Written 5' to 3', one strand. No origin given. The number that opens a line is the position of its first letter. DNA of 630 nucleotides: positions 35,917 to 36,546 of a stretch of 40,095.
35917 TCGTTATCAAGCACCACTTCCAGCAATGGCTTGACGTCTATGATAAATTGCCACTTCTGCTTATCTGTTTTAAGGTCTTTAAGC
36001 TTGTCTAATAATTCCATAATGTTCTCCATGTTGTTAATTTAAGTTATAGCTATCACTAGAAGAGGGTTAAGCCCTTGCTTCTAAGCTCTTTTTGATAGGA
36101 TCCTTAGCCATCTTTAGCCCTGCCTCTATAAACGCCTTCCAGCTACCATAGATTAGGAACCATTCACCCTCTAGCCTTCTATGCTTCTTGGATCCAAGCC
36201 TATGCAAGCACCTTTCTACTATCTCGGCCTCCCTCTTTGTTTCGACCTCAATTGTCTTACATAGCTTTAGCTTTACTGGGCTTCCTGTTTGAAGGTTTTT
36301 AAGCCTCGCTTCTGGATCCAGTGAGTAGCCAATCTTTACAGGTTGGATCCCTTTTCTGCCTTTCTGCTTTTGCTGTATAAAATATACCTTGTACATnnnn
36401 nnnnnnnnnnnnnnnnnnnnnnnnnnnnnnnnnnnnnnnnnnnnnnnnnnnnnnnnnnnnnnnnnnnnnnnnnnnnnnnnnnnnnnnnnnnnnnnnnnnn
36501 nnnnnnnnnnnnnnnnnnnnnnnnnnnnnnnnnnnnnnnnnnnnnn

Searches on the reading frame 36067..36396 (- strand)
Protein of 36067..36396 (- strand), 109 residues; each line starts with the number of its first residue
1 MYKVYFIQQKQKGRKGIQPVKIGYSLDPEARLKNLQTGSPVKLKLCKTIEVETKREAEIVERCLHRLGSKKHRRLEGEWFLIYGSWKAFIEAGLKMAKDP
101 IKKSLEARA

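Call 11: search_protein_families(library=phrogs, proteins=[window:36067-36396:-], max_evalue=0.01)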
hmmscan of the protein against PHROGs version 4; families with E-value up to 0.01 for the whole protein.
window:36067-36396:- (109 aa): 4 families
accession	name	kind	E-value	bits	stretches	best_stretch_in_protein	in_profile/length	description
phrog_8130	-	unknown function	4.6e-12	46.7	1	4-82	182-250/434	-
phrog_4284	-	unknown function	8.6e-08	33.1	1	4-81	87-152/171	-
phrog_5032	-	unknown function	1.3e-05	26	1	19-103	91-170/178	-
phrog_18411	-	DNA, RNA and nucleotide metabolism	0.0048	17.5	1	2-82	3-75/236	homing endonuclease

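Call 12: search_protein_families(library=pfam, proteins=[window:36067-36396:-], max_evalue=0.01)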
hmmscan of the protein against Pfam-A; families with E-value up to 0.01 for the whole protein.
window:36067-36396:- (109 aa): 2 families
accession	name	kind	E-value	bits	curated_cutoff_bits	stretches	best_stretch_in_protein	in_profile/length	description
PF13455.12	MUG113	-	2.3e-09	38.1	22.3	1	20-82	1-61/73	Meiotically up-regulated gene 113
PF10544.15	T5orf172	-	3.1e-09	37.7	20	1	4-82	3-88/101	T5orf172 domain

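Call 14: find_related_loci(query=window:36067-36396:-, collection=viral_contigs, flank=4000)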
Query window:36067-36396:- (109 aa) in viral_contigs; peptide patterns used: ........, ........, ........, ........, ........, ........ (x = any residue, [..] = any of these).
3 stretches matched a pattern, but none encodes a relative of the query by tblastn (E <= 1e-3).

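Call 20: find_encoding_contigs(protein=window:36067-36396:-, flank=5000, max_places=10)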
Protein window:36067-36396:- (109 aa): 5 contigs read that carry it; 1 place shown.
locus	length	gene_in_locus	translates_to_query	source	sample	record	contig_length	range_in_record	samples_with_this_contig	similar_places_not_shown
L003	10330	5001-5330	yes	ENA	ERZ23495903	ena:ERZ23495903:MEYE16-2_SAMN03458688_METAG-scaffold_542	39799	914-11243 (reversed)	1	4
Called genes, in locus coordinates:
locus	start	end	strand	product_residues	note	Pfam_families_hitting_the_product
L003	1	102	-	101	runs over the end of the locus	-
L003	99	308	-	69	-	-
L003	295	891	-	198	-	PF05766:NinG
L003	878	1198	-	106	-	-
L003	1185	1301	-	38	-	-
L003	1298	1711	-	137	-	-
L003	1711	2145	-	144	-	-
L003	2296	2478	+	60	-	-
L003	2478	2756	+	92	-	-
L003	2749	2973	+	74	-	-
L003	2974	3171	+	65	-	-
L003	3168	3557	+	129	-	-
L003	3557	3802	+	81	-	-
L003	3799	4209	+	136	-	-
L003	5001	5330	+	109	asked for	PF10544:T5orf172, PF13455:MUG113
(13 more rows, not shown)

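Call 21: find_homologous_proteins(query=window:36067-36396:-, max_evalue=0.00001)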
Query window:36067-36396:- (109 aa): 9 proteins with E <= 0.00001 among 18 candidates.
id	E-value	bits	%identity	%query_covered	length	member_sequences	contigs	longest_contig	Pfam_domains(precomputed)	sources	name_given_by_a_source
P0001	9.7e-66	236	100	100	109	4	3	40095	PF10544.16,PF13455.13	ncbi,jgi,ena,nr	ncbi:MAG: GIY-YIG nuclease family protein [Flavobacteriales bacterium]|nr:GIY-YIG nuclease family pr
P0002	4.1e-52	192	82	100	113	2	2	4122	PF10544.16,PF13455.13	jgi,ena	-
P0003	1.6e-36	142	64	95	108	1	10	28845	PF10544.16,PF13455.13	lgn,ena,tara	tara:strand:- start:1767 stop:2093 length:327 start_codon:yes stop_codon:yes gene_type:complete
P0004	4.9e-30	121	62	89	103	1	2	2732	PF10544.16,PF13455.13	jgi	-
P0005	2.0e-24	103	57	89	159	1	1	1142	PF10544.16,PF13455.13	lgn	-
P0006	2.5e-23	100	54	89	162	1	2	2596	PF10544.16,PF13455.13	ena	-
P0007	8.3e-23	98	54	89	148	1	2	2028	PF10544.16,PF13455.13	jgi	-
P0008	1.0e-7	50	47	81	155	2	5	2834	PF10544.16,PF13455.13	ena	-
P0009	8.6e-6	43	41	82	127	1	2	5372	PF10544.16,PF13455.13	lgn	-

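Call 23: find_encoding_contigs(protein=P0002, flank=4000, max_places=4)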
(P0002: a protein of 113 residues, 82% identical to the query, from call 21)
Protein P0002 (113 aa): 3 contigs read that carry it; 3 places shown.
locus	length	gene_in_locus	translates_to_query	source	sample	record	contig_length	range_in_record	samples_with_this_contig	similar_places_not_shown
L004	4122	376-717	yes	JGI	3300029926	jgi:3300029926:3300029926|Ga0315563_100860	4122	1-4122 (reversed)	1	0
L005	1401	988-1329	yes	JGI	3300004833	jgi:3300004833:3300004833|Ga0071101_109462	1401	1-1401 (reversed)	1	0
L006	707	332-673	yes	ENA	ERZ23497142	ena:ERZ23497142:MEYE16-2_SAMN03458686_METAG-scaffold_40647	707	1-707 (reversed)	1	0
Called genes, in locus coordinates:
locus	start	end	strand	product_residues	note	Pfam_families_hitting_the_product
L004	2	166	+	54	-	?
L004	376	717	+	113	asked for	PF10544:T5orf172, PF13455:MUG113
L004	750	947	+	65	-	-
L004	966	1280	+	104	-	PF25708:Phage_T7_Gp5_9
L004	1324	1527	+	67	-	-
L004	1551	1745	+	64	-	-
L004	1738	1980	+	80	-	-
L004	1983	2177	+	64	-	-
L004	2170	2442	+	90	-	-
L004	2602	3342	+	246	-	PF14297:Lin1244_N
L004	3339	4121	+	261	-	?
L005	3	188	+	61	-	?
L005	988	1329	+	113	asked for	PF10544:T5orf172, PF13455:MUG113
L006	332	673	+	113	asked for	PF10544:T5orf172, PF13455:MUG113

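Call 24: find_encoding_contigs(protein=P0003, flank=4000, max_places=6)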
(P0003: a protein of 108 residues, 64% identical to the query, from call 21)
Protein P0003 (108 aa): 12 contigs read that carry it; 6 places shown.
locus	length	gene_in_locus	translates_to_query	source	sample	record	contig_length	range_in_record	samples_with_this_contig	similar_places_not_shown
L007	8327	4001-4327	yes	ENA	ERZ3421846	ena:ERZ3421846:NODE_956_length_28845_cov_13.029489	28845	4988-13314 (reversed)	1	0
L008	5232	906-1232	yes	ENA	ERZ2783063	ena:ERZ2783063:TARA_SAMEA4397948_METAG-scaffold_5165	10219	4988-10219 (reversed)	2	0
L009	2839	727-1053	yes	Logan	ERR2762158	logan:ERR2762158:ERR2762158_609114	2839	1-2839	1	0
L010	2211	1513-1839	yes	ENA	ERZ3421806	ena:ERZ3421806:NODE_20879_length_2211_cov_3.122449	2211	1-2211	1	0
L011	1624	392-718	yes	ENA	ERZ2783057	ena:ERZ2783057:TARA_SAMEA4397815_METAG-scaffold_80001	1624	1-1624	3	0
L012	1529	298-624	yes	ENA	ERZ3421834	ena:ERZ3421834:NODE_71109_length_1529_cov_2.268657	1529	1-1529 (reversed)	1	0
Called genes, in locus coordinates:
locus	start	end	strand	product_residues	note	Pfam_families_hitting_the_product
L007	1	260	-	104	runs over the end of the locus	-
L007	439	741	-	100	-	-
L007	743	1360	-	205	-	PF09588:YqaJ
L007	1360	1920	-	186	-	PF04404:ERF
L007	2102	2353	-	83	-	-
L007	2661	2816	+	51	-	-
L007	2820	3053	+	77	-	-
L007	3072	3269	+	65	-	-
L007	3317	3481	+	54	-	-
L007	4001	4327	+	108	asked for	PF10544:T5orf172 (weak), PF13455:MUG113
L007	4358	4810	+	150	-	PF25109:HAD_PNKP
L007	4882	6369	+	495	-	PF00270:DEAD, PF04851:ResIII, PF00271:Helicase_C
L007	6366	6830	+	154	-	PF01807:Zn_ribbon_DnaG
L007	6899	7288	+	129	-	-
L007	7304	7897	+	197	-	-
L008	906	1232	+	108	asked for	PF10544:T5orf172 (weak), PF13455:MUG113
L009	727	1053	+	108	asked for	PF10544:T5orf172 (weak), PF13455:MUG113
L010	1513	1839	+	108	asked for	PF10544:T5orf172 (weak), PF13455:MUG113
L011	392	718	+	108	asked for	PF10544:T5orf172 (weak), PF13455:MUG113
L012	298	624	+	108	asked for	PF10544:T5orf172 (weak), PF13455:MUG113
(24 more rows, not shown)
